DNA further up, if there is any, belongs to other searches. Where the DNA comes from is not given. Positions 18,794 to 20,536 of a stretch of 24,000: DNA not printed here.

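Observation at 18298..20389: Translationally coupled DEDDy 3'-5' exonuclease + Cas4-like Fe-S nuclease pair with no CRISPR-Cas context: candidate undescribed two-nuclease module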

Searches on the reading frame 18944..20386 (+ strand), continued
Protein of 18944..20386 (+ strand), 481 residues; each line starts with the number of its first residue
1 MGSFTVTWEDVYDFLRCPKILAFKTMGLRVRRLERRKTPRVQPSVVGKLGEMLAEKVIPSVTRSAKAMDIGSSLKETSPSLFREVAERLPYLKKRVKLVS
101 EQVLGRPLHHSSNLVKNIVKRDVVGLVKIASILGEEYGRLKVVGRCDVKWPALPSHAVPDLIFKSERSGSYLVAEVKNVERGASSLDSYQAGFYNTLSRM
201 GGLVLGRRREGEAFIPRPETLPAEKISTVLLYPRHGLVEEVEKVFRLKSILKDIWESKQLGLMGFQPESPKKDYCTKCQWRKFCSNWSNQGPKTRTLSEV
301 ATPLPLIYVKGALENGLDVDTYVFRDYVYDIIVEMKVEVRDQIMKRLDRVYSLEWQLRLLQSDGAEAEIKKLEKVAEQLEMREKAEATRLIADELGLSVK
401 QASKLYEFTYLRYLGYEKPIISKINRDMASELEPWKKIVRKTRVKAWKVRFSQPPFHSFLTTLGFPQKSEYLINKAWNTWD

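Call 58: find_related_loci(query=A6, collection=metagenome_contigs, flank=6000)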
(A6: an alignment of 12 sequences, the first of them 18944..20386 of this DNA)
Query A6 (481 aa) in metagenome_contigs; peptide patterns used: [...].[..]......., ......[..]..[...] (x = any residue, [..] = any of these).
358 stretches matched a pattern; 75 encode a relative of the query (tblastn E <= 1e-3); 75 distinct loci.
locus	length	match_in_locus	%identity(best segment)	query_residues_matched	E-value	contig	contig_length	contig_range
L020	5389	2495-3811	29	4-481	1e-51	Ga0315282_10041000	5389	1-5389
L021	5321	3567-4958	29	4-481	7e-48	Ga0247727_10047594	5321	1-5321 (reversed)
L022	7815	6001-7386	31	4-480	4e-47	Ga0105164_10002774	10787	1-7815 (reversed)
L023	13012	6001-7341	29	2-480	2e-44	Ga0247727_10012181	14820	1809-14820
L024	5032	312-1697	29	4-481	4e-43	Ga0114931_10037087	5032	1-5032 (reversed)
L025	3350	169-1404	28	1-480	8e-42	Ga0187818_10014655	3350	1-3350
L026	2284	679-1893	27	4-480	3e-42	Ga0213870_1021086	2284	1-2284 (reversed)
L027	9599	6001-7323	29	2-480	1e-40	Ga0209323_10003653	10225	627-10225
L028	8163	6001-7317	26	4-480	2e-38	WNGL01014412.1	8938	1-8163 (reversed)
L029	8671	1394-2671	28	4-480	2e-38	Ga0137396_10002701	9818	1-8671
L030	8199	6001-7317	26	4-480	2e-38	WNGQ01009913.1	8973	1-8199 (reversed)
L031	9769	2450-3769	26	4-480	6e-38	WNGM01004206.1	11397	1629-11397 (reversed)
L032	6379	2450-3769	26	4-480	6e-38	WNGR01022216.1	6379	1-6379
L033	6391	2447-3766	26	4-480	1e-37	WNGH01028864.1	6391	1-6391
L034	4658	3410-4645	27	3-481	1e-37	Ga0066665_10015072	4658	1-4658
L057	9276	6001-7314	26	4-480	1e-33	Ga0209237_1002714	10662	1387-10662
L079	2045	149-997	24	115-439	2e-24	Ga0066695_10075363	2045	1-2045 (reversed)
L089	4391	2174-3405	26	4-480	1e-22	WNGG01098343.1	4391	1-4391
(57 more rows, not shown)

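Call 62: search_protein_families(library=pfam, proteins=[L017:5068-6888:-, L017:9835-10326:-], max_evalue=0.01)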
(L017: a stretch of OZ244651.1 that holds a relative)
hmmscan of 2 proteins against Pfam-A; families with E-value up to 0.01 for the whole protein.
L017:5068-6888:- (606 aa): 3 families
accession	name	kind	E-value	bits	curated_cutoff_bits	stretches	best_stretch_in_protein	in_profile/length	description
PF02518.31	HATPase_c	-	9.6e-07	29.7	26.4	1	164-253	6-97/111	Histidine kinase-, DNA gyrase B-, and HSP90-like ATPase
PF13589.12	HATPase_c_3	-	1.1e-05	25.9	25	1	164-239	3-83/137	Histidine kinase-, DNA gyrase B-, and HSP90-like ATPase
PF13581.12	HATPase_c_2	-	0.002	18.6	27.4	1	162-248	30-103/127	Histidine kinase-like ATPase domain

L017:9835-10326:- (163 aa): 1 family
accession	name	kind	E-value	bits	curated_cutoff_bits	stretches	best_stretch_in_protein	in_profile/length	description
PF07510.16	GmrSD_C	-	1.8e-18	67.2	23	1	6-154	2-136/138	GmrSD restriction endonucleases, C-terminal domain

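Call 72: search_solved_structures(query=A5, max_evalue=10, show_alignments=3)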
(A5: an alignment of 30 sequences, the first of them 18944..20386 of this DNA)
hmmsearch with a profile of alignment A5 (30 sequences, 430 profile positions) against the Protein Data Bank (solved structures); distinct sequences matched with E-value up to 10: 10.
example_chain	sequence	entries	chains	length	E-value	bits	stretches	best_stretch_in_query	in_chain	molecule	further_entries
3s1s_A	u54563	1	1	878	0.0099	17.9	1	136-183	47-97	restriction endonuclease BpuSI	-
7wxz_A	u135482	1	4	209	0.085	14.8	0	78-131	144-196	Spike protein S2'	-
7c53_A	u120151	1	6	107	0.19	13.7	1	82-137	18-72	Spike protein S2',pan-CoVs inhibitor EK1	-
8vd6_A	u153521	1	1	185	0.29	13.1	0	345-366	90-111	CAP REPEAT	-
5zvm_A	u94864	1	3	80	0.36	12.8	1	80-131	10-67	Spike glycoprotein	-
2bez_C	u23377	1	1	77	0.51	12.3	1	80-131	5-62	Spike glycoprotein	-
7bqq_A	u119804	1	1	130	0.54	12.2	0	323-377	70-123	Gogy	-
1cxz_B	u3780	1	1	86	1.1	11.2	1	87-144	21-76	PROTEIN (PKN)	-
36hb_C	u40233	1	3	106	2.3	10.1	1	76-117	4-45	CAM1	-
9hny_F5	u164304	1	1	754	2.5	10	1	308-398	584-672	Kinteoplast poly(A) polymerase complex 1 subunit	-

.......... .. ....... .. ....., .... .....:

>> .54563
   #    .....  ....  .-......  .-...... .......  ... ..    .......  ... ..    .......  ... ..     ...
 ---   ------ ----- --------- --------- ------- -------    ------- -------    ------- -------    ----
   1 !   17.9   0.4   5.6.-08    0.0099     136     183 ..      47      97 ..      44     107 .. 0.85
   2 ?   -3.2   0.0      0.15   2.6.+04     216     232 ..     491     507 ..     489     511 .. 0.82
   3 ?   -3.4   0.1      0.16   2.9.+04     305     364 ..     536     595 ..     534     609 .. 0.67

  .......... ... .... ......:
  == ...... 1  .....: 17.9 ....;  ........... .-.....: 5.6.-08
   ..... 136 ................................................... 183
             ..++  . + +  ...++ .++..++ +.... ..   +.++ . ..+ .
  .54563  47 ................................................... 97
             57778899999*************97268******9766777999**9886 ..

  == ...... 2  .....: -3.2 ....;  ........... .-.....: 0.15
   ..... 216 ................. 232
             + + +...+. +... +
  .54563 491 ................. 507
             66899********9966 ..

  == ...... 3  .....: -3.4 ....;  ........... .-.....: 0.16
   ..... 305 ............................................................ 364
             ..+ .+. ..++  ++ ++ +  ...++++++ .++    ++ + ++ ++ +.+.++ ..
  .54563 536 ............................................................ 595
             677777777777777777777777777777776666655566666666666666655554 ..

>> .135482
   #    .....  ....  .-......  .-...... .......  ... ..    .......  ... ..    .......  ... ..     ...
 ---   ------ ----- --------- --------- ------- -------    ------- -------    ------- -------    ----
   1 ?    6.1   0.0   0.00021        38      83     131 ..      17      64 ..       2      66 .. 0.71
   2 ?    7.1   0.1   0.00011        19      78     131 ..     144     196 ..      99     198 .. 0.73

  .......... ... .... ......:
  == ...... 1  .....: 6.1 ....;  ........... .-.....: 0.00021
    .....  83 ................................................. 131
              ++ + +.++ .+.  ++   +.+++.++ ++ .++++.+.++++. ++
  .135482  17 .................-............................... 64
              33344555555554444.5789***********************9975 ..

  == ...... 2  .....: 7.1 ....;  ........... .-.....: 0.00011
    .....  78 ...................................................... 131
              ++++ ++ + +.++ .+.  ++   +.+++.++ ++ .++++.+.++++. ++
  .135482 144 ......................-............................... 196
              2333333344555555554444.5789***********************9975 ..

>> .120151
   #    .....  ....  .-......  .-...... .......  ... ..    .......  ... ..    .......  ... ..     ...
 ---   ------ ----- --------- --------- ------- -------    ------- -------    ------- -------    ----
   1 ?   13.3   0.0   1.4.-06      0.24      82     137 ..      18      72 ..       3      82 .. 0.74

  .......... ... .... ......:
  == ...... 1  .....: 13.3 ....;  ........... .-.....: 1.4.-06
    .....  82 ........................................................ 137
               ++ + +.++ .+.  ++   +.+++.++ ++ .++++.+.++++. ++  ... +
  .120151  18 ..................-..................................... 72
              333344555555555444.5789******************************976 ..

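Call 73: find_homologous_proteins(query=A5, max_evalue=0.00001)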
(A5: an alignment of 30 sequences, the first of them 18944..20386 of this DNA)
Query A5 (30 sequences) (481 aa, profile of the alignment): 7 proteins with E <= 0.00001 among 8000 candidates.
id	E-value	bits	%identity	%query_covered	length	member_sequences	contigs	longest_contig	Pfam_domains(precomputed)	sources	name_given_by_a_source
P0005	9.3e-139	481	26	100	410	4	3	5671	-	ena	-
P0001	2.3e-128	447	99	100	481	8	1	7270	-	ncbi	ncbi:MAG: hypothetical protein QXT82_11420 [Candidatus Caldarchaeum sp.]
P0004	1.7e-125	437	32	100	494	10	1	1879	-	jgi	-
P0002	1.1e-95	339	75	90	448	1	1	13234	-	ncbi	ncbi:MAG: hypothetical protein QXN89_03925 [Candidatus Woesearchaeota archaeon]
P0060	3.7e-93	331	26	41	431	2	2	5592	-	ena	-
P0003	2.8e-77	278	79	70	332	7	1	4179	-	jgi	-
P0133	1.9e-47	180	87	51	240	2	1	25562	-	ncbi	ncbi:MAG: hypothetical protein QXD09_04640, partial [Candidatus Caldarchaeum sp.]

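Call 80: predict_structure(alignment_id=A5)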
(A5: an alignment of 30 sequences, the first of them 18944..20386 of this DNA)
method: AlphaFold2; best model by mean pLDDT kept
length: 481 residues; sequences in the alignment: 30
mean_pLDDT: 87.7   pTM: 0.85
mean pLDDT of the five models: 87.7, 87.2, 86.1, 86.0, 83.1
residues with pLDDT >= 90: 314; 70-90: 112; 50-70: 46; < 50: 9
segments of 3 or more residues with pLDDT < 50: 448-454
pLDDT, mean of each block of 10 residues (from residue 1): 81 96 93 86 95 96 94 91 92 93 93 96 98 97 93 93 94 95 94 95 84 77 84 97 95 96 95 91 94 96 95 94 85 62 59 70 74 82 85 84 83 75 93 87 53 70 93 96 89
secondary structure, 60 per line:
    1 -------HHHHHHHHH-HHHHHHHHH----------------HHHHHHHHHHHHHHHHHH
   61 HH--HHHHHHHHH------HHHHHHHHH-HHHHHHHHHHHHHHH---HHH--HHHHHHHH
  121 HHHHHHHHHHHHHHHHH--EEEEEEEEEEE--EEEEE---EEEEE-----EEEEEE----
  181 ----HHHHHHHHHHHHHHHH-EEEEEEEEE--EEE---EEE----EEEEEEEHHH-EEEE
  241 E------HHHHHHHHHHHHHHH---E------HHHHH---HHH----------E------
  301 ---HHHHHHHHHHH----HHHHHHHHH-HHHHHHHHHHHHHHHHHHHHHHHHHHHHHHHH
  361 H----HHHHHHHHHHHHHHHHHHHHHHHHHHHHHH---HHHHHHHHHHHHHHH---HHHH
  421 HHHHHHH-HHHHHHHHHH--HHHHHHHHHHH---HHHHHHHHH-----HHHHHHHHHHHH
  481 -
elements in order: H8-16 H18-26 H43-62 H65-73 H80-88 H90-104 H113-137 E140-150 E153-157 E161-165 E171-176 H185-200 E202-210 E213-215 E219-221 E226-232 E237-241 H248-262 H273-277 H304-314 H319-327 H329-361 H366-395 H399-413 H417-427 H429-438 H441-451 H455-463 H469-480

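Call 83: fold_search(model_id=the predicted structure, library=pdb)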
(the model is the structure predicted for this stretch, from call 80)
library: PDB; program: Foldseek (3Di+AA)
matches with E <= 10: 203; with E <= 0.001: 0
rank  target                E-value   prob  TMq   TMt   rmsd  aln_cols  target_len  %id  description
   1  9np6_A                8.6e-03  1.00  0.30  0.18   7.7       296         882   14  Cryo-EM structure of AdnA(D934A)-AdnB(D1014A) in complex with AMPPNP and blunt end DNA (released 2025-03-19)
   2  3u4q_B                3.8e-02  0.85  0.22  0.11  15.0       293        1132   16  Structure of AddAB-DNA complex at 2.8 angstroms (released 2012-03-21)
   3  3u44_B                5.6e-02  0.82  0.21  0.11  15.1       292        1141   17  Crystal structure of AddAB-DNA complex (released 2012-03-21)
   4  4ic1_G                1.5e-01  0.47  0.17  0.33  15.6       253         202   14  Crystal structure of SSO0001 (released 2013-01-16)
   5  8ts9_B                2.2e-01  0.11  0.09  0.13  22.7       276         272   14  Human PI3K p85alpha/p110alpha H1047R bound to compound 1 (released 2023-11-22)
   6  5zyv_A                5.7e-01  0.41  0.17  0.35  10.4       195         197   11  Crystal structure of human MGME1 with single strand DNA2 and Ca2+ (released 2018-09-19)
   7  8tsc_B                6.9e-01  0.07  0.09  0.12  22.6       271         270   14  Human PI3K p85alpha/p110alpha H1047R bound to compound 3 (released 2023-11-22)
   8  9s98_C                7.9e-01  0.41  0.12  0.29  17.0       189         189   13  CdvB2 filament - high twist, class A (released 2026-01-28)
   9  3mtt                  8.7e-01  0.16  0.09  0.21  20.8       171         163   17  Crystal structure of iSH2 domain of human p85beta, Northeast Structural Genomics Consortium Target HR5531C (released 2010-05-19)
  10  8tsb_B                9.5e-01  0.06  0.09  0.13  22.3       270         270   14  Human PI3K p85alpha/p110alpha bound to compound 2 (released 2023-11-22)
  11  8ts7_B                1.1e+00  0.06  0.09  0.12  22.5       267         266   13  Human PI3K p85alpha/p110alpha (released 2023-11-22)
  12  4ri8_A                1.2e+00  0.08  0.09  0.08  16.2       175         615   17  FAN1 Nuclease bound to 5' phosphorylated p(dG)/3'(dT-dT-dT-dT) double flap DNA (released 2014-12-03)
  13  8rez_A                1.3e+00  0.05  0.11  0.10  25.9       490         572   10  BmrA E504-apo (released 2025-01-01)
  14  6ox7_C                1.4e+00  0.33  0.10  0.32  13.7       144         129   14  The complex of 1918 NS1-ED and the iSH2 domain of the human p85beta subunit of PI3K (released 2020-04-22)
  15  9l3r_B                1.4e+00  0.09  0.08  0.17  19.5       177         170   17  Human PI3KDELTA in complex with Zandelisib (released 2025-06-11)
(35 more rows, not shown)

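Call 87: fold_search(model_id=the predicted structure, library=viral)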
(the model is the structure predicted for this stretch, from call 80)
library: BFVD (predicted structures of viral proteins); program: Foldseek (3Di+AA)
matches with E <= 10: 232; with E <= 0.001: 5
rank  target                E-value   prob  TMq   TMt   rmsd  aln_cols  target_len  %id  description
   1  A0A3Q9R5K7            5.5e-05  1.00  0.33  0.54   7.9       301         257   14  (no name in the UniProt tables at hand)
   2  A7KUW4                2.3e-04  1.00  0.26  0.38  11.1       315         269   12  (no name in the UniProt tables at hand)
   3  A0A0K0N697            2.3e-04  1.00  0.25  0.29  24.1       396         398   13  PD-(D/E)XK endonuclease-like domain-containing protein [Tsukamurella phage TIN4]
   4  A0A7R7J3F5            3.4e-04  1.00  0.21  0.34  11.5       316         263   11  (no name in the UniProt tables at hand)
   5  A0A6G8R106            5.3e-04  1.00  0.33  0.46   9.7       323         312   12  Cas4 family exonuclease [Microbacterium phage Arete]
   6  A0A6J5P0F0            1.4e-03  1.00  0.25  0.40  10.5       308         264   13  PD-(D/E)XK nuclease superfamily [uncultured Caudovirales phage]
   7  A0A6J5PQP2            1.6e-03  1.00  0.27  0.39  11.8       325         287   12  PD-(D/E)XK nuclease superfamily [uncultured Caudovirales phage]
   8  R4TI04                2.6e-03  1.00  0.27  0.43   8.8       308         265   14  PD-(D/E)XK nuclease [Haloarcula californiae tailed virus 1]
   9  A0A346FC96            3.6e-03  0.96  0.21  0.22  25.4       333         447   13  Exonuclease [Mycobacterium phage Thonko]
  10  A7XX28                3.8e-03  0.99  0.24  0.36  10.0       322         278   14  RecB family exonuclease [Thermus virus P23-45]
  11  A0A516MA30            3.8e-03  0.96  0.19  0.27  13.2       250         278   14  (no name in the UniProt tables at hand)
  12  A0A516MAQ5            4.3e-03  1.00  0.30  0.49   8.5       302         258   10  (no name in the UniProt tables at hand)
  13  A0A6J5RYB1            4.3e-03  0.99  0.20  0.17  17.9       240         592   15  PD-(D/E)XK nuclease superfamily [uncultured Caudovirales phage]
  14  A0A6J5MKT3            7.2e-03  1.00  0.30  0.36  20.5       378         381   14  DUF2800 domain-containing protein [uncultured Caudovirales phage]
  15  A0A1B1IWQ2            1.1e-02  0.96  0.22  0.32  10.3       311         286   12  (no name in the UniProt tables at hand)
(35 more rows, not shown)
